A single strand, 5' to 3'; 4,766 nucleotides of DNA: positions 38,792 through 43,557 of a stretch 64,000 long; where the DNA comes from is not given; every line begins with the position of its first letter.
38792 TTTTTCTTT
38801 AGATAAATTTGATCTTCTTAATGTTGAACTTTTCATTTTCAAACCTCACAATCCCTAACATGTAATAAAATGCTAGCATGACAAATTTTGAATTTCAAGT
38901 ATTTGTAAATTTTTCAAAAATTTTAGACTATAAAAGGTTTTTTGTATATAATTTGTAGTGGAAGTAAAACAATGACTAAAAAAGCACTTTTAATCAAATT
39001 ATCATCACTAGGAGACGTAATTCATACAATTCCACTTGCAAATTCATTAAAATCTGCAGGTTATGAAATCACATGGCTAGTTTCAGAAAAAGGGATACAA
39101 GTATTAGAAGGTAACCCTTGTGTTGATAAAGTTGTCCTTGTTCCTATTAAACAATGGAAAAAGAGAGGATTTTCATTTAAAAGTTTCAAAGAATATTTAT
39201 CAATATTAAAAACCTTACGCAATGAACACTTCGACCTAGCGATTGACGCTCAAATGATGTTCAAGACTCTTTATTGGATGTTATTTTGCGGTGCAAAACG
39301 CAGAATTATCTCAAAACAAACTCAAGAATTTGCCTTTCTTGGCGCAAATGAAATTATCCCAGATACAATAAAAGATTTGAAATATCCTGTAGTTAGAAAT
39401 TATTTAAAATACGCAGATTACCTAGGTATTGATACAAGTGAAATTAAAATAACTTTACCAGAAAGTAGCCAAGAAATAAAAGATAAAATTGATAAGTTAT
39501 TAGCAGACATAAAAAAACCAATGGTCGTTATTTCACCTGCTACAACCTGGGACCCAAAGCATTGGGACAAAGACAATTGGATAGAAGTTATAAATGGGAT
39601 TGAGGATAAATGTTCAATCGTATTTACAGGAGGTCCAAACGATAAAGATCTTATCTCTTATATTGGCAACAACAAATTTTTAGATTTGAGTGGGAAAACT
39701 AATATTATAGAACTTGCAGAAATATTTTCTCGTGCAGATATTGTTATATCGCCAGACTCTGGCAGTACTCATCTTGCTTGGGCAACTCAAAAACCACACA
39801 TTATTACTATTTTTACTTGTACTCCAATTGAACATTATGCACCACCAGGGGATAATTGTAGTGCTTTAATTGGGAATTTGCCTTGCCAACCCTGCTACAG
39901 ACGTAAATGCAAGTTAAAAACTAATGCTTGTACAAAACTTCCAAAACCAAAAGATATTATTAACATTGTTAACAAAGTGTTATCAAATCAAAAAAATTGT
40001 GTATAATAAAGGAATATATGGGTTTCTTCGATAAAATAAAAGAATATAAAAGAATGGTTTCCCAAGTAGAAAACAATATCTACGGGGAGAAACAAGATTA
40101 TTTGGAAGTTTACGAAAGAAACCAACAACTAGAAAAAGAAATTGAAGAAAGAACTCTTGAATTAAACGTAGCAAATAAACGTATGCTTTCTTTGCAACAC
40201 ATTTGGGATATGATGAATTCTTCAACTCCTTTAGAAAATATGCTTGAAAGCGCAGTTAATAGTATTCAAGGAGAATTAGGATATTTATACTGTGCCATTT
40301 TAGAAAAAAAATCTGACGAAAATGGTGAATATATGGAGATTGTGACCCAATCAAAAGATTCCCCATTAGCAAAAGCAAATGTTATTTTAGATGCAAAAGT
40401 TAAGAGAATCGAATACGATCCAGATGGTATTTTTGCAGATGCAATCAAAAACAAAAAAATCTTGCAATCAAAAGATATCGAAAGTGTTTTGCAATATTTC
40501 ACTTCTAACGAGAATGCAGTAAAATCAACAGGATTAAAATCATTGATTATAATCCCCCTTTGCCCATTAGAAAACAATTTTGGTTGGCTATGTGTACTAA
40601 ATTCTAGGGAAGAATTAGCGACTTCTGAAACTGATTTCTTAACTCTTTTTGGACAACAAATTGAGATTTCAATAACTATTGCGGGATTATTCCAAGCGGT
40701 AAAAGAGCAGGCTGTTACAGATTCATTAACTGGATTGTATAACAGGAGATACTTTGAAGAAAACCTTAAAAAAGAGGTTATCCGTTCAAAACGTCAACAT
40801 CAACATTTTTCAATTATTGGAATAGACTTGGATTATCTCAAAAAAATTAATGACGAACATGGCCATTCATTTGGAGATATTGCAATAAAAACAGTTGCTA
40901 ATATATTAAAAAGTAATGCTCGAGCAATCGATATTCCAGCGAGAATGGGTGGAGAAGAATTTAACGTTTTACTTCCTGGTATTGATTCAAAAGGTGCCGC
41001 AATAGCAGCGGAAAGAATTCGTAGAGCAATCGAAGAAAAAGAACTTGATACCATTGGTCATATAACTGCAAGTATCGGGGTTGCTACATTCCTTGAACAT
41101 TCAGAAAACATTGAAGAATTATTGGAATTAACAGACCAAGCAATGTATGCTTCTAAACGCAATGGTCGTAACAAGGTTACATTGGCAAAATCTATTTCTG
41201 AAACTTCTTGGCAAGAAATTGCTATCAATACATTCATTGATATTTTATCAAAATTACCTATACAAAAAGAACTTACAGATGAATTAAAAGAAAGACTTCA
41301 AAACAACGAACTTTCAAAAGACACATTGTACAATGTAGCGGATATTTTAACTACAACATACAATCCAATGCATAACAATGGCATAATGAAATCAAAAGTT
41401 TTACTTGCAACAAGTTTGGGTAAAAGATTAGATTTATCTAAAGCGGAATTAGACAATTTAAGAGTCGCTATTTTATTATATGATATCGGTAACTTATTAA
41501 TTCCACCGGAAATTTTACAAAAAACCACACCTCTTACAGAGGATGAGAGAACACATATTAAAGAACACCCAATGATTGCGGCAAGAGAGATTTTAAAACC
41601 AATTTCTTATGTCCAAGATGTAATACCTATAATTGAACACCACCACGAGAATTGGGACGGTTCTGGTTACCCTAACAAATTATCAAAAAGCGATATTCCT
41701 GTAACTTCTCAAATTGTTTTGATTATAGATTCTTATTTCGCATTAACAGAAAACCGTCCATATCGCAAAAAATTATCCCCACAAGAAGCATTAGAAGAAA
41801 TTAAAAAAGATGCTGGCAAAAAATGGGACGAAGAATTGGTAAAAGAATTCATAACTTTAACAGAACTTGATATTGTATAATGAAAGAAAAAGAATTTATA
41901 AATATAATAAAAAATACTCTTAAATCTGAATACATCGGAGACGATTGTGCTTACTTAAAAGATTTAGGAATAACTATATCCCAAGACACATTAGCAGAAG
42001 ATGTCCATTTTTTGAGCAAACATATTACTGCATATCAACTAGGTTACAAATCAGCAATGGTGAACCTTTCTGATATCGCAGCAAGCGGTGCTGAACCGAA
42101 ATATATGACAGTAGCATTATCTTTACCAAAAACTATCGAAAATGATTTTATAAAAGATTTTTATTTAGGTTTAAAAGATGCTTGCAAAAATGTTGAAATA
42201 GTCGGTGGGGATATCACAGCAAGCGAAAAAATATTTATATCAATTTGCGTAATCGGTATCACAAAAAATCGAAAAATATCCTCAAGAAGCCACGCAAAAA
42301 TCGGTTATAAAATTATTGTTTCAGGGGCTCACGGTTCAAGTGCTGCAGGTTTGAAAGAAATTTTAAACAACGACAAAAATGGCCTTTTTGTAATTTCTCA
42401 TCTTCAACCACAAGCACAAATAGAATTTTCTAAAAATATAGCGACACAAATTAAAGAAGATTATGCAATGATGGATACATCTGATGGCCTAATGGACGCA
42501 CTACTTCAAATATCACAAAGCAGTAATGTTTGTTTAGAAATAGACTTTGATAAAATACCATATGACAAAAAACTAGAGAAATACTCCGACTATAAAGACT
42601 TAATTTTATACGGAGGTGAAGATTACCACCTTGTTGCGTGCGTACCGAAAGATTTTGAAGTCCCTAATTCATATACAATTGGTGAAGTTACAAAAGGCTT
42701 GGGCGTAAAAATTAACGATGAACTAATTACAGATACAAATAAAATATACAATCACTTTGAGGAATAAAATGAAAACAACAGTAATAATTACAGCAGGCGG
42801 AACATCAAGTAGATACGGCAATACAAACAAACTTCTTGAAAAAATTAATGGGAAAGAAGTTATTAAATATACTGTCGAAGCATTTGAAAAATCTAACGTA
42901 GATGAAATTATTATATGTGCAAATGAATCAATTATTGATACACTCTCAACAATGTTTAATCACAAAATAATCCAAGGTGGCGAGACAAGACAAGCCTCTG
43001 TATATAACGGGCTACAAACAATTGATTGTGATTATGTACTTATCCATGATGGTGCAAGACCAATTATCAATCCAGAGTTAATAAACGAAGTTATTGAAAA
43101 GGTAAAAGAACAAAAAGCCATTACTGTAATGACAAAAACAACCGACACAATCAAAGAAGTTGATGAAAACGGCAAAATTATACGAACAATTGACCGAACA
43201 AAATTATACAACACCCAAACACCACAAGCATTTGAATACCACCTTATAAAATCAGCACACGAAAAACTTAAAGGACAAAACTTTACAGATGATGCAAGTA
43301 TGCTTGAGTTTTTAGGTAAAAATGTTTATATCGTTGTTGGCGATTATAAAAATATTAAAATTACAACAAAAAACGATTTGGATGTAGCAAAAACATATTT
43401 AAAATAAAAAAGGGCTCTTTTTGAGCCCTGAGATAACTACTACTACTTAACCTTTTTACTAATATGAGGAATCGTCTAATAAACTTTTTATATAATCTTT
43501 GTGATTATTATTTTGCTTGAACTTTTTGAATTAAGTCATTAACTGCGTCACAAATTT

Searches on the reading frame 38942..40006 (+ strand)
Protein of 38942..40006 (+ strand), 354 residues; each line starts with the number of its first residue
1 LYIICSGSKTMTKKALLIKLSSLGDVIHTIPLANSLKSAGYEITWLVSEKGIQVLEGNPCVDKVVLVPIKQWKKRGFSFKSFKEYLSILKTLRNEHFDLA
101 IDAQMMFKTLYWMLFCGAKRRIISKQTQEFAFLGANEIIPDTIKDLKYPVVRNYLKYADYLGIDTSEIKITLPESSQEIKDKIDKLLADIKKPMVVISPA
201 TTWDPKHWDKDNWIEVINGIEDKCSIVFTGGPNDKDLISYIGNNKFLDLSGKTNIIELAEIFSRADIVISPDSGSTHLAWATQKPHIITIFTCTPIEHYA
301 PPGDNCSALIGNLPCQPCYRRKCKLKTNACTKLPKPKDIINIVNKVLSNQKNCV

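Call 45: search_protein_families(library=pfam, proteins=[window:38942-40006:+], max_evalue=0.001)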
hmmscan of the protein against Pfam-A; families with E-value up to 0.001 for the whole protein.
window:38942-40006:+ (354 aa): 1 family
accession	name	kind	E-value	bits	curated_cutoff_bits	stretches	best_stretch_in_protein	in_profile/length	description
PF01075.23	Glyco_transf_9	-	7.1e-36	124.2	22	1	87-326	3-244/247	Glycosyltransferase family 9 (heptosyltransferase)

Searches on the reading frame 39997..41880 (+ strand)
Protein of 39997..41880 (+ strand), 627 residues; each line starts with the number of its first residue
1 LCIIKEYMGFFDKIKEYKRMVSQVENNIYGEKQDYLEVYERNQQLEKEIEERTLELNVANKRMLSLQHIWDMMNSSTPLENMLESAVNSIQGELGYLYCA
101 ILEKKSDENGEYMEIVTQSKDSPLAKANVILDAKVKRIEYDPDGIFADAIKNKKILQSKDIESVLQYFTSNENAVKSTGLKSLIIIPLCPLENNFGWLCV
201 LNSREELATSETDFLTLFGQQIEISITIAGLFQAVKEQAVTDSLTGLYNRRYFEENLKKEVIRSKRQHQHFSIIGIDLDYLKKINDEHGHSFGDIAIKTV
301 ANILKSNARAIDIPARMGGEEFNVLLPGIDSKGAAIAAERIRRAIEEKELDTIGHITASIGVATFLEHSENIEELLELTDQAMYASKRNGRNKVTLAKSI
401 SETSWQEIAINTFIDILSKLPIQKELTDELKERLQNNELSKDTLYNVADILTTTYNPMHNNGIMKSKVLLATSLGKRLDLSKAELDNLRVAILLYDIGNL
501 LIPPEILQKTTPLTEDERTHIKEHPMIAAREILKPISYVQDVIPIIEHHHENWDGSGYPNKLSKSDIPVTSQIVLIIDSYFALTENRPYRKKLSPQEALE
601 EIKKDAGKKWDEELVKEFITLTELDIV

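Call 45: search_protein_families(library=pfam, proteins=[window:39997-41880:+], max_evalue=0.001)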
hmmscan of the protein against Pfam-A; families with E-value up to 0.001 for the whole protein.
window:39997-41880:+ (627 aa): 4 families
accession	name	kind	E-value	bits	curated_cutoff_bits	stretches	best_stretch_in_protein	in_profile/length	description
PF00990.26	GGDEF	-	1.8e-46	158.3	23.8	1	239-393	1-161/161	Diguanylate cyclase, GGDEF domain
PF13487.12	HD_5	-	9.9e-36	123.5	27.2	1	470-614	24-170/170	HD domain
PF01966.28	HD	-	1.2e-10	42.2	22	1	470-581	11-114/116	HD domain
PF01590.32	GAF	-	2.8e-05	25.1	22.4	1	79-226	2-133/133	GAF domain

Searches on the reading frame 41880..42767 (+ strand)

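Call 45: search_protein_families(library=pfam, proteins=[window:41880-42767:+], max_evalue=0.001)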
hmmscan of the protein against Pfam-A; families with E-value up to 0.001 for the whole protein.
window:41880-42767:+ (295 aa): 2 families
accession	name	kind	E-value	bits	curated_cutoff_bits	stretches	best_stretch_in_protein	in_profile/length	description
PF00586.29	AIRS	-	1.5e-22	80.6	24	1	20-127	1-111/112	AIR synthase related protein, N-terminal domain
PF02769.27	AIRS_C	-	0.00012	22.7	23.1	1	142-273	3-148/156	AIR synthase related protein, C-terminal domain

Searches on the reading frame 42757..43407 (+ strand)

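Call 45: search_protein_families(library=pfam, proteins=[window:42757-43407:+], max_evalue=0.001)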
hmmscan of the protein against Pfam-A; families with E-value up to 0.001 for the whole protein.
window:42757-43407:+ (216 aa): 3 families
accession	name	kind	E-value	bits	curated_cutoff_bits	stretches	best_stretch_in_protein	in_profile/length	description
PF01128.25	IspD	-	2.6e-56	191.3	27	1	8-216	2-220/221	2-C-methyl-D-erythritol 4-phosphate cytidylyltransferase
PF12804.13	NTP_transf_3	-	8.2e-15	55.8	27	1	9-127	1-123/160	MobA-like NTP transferase domain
PF02348.25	CTP_transf_3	-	4.7e-08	33.5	22.6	1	9-154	2-148/217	Cytidylyltransferase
